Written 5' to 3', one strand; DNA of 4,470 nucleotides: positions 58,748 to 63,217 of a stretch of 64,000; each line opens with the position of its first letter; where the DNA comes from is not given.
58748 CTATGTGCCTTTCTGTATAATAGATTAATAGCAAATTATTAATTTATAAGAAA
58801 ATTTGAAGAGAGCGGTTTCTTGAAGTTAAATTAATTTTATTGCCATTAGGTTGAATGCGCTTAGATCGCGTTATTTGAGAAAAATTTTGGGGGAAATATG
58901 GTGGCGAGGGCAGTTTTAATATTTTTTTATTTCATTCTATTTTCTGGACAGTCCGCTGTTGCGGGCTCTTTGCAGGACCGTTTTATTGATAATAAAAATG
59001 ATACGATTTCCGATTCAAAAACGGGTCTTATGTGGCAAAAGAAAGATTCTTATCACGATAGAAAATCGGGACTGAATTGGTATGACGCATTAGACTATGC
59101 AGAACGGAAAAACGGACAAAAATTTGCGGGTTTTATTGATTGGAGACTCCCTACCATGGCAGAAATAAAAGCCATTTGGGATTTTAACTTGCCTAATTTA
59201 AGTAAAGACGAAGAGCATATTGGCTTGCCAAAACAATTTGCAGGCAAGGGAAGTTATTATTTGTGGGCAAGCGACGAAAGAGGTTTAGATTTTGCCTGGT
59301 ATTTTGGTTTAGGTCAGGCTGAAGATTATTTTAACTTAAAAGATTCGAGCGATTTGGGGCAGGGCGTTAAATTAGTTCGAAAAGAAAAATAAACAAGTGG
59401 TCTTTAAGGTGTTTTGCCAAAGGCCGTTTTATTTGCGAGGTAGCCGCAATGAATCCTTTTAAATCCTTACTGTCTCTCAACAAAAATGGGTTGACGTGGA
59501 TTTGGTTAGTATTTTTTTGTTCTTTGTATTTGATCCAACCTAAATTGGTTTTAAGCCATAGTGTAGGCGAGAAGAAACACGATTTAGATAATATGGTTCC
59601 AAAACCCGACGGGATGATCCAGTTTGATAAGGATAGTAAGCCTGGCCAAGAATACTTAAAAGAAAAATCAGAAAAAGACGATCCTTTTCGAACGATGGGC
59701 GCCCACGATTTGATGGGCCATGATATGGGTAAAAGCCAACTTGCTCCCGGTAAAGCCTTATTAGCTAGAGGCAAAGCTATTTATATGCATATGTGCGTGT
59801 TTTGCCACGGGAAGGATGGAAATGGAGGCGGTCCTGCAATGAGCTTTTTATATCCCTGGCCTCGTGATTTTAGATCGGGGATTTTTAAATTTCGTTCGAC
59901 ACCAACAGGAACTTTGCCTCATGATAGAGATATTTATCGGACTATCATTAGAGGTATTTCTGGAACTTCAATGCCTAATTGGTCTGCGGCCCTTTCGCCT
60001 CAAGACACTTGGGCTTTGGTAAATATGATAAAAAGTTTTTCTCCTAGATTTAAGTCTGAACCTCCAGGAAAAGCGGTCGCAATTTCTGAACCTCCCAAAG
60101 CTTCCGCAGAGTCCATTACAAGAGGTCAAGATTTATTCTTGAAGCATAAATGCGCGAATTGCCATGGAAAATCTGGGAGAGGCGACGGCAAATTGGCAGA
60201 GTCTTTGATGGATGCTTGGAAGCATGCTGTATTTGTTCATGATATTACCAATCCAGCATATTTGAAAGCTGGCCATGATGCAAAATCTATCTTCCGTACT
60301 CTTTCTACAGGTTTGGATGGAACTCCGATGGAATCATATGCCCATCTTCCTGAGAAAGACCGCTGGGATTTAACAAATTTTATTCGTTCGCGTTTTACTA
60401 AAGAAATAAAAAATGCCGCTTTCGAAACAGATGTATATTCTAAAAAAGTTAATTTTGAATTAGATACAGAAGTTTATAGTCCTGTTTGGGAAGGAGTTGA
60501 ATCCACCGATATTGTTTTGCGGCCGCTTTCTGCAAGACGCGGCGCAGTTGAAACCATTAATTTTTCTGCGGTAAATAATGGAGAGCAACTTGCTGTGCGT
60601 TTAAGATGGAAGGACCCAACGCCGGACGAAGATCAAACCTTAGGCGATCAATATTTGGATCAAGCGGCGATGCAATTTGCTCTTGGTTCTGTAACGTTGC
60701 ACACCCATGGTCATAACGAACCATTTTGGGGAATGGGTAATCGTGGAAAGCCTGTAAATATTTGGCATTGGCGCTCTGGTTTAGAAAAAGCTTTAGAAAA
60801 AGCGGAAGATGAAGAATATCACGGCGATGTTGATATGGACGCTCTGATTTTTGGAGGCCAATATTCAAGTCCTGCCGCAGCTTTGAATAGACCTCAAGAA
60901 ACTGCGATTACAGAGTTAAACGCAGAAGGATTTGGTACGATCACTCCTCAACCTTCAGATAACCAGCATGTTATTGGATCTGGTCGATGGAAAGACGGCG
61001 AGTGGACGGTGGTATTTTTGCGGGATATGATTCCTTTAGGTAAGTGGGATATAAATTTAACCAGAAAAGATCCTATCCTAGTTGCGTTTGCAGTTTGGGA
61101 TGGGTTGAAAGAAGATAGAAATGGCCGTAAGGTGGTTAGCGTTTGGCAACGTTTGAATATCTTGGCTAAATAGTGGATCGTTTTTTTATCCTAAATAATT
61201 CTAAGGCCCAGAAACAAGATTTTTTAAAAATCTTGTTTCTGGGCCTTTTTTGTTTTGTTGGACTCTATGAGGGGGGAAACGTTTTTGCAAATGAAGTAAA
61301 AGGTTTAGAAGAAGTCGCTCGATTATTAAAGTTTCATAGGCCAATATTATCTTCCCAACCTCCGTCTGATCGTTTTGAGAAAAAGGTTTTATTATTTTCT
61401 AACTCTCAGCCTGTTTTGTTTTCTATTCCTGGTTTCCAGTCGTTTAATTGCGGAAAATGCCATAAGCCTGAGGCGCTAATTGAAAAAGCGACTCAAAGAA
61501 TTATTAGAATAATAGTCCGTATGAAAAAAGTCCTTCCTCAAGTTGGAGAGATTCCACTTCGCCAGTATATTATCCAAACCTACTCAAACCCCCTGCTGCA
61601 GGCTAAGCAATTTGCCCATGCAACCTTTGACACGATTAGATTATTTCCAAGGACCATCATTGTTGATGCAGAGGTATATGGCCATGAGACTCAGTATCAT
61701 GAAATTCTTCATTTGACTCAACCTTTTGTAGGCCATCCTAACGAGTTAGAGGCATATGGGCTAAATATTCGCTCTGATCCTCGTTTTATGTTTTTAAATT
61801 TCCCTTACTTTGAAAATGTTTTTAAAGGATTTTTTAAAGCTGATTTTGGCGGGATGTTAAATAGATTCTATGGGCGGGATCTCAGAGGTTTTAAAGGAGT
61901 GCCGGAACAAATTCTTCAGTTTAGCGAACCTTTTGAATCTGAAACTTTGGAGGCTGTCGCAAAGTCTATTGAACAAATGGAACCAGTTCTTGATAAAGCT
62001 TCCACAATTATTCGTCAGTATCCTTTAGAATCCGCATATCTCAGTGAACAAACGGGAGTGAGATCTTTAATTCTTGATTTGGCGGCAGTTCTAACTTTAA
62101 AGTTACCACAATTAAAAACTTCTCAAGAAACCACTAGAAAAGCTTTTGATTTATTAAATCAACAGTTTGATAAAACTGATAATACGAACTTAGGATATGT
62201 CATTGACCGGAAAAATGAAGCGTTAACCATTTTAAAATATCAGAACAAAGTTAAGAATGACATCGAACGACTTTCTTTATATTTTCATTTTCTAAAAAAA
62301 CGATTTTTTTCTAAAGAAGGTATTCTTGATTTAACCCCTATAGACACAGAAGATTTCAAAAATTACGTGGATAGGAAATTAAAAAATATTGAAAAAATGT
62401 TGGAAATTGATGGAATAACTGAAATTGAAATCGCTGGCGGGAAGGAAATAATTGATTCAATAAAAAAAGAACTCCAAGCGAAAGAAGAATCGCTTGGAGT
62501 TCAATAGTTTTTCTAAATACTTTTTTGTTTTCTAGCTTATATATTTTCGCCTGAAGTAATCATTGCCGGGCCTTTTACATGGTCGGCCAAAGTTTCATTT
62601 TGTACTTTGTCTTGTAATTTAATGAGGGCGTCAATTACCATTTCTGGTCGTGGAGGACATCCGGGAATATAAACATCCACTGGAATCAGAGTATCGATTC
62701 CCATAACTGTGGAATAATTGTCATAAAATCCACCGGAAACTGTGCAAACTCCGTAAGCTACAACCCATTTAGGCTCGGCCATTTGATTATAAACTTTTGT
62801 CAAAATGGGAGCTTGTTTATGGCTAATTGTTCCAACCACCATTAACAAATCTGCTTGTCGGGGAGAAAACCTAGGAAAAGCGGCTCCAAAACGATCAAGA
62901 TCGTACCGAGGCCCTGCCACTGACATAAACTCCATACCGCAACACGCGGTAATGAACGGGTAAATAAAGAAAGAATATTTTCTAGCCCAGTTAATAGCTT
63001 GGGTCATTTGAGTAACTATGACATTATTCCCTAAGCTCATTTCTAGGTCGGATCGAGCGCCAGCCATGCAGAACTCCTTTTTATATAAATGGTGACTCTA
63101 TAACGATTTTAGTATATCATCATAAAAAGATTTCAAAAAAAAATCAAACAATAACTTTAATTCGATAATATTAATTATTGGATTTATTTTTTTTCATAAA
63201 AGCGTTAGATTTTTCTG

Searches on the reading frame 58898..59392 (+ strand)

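Call 41: search_protein_families(library=pfam, proteins=[window:58898-59392:+], max_evalue=0.0001)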
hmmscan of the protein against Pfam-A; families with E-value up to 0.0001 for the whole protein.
window:58898-59392:+ (164 aa): 1 family
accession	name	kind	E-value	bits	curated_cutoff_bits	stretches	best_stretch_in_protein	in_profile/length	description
PF07603.17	Lcl_C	-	8.5e-19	68.4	34.9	1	36-151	2-110/117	Lcl C-terminal domain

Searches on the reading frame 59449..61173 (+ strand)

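Call 41: search_protein_families(library=pfam, proteins=[window:59449-61173:+], max_evalue=0.0001)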
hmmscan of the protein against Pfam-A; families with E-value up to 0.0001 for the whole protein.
window:59449-61173:+ (574 aa): 3 families
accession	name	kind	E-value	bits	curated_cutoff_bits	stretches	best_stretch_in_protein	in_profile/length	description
PF09459.16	EB_dh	-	2.1e-29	103.7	33.3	1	345-561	2-235/236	Ethylbenzene dehydrogenase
PF13442.11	Cytochrome_CBB3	-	8.8e-20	71.2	27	2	105-192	3-66/68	Cytochrome C oxidase, cbb3-type, subunit III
PF00034.26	Cytochrom_C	-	3.1e-19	70.5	21.3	2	224-314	2-88/90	Cytochrome c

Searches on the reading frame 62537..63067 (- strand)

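Call 47: search_protein_families(library=pfam, proteins=[window:62537-63067:-], max_evalue=0.0001)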
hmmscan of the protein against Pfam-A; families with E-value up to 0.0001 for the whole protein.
window:62537-63067:- (176 aa): 1 family
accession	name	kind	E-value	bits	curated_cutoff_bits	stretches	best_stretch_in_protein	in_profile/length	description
PF01058.29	Oxidored_q6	-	2.2e-26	92.5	27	1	42-151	1-128/128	NADH ubiquinone oxidoreductase, 20 Kd subunit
